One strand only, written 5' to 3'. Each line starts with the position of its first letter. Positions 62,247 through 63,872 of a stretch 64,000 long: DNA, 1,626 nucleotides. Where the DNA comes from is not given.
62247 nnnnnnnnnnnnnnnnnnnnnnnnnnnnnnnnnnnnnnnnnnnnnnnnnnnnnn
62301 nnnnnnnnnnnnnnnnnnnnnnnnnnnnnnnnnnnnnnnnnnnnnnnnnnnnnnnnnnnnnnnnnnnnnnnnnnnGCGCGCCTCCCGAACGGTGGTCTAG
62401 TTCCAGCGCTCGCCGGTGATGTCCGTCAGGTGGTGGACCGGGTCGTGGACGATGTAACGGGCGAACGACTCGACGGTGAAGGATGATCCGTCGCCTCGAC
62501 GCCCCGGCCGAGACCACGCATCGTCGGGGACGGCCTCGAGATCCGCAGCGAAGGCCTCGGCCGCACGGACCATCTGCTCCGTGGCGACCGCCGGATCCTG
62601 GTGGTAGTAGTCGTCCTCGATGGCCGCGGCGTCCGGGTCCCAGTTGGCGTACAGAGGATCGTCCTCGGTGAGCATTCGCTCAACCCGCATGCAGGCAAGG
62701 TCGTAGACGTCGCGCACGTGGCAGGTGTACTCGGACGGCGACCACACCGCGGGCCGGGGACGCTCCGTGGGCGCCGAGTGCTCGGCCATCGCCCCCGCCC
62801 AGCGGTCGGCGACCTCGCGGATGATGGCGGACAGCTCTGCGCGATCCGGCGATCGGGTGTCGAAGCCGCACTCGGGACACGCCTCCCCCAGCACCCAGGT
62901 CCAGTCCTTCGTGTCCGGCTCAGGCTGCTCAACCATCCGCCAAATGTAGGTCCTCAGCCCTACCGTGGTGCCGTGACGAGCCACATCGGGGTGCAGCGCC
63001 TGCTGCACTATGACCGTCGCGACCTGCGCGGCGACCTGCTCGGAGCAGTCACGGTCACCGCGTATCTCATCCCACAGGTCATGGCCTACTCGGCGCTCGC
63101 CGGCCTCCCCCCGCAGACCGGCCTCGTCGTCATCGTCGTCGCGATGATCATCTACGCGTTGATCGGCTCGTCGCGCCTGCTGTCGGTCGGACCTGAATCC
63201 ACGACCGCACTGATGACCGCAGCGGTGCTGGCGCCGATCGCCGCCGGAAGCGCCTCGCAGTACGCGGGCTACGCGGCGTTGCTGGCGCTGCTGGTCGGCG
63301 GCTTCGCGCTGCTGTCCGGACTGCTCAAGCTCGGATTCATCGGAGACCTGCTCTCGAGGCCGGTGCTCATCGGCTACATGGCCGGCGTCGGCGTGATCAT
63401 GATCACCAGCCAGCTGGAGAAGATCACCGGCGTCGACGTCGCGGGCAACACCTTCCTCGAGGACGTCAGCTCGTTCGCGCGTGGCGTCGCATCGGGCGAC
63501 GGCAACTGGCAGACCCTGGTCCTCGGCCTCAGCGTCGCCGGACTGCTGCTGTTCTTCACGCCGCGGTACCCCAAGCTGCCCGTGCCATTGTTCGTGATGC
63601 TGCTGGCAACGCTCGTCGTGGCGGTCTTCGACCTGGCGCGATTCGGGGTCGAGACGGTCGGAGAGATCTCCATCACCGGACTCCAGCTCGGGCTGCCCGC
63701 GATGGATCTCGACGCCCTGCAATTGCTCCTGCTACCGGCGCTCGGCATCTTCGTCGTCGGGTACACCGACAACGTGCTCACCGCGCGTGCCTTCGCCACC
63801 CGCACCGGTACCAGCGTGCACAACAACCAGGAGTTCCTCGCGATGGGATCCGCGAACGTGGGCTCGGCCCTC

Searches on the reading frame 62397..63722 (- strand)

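Call 72: search_protein_families(library=pfam, proteins=[window:62397-63722:-], max_evalue=0.01)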
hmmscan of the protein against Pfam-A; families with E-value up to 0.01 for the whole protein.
window:62397-63722:- (441 aa): 1 family
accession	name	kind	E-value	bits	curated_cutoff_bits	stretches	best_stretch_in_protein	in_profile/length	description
PF12867.12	DinB_2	-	6.1e-11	43.3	24.8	1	319-433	22-126/128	DinB superfamily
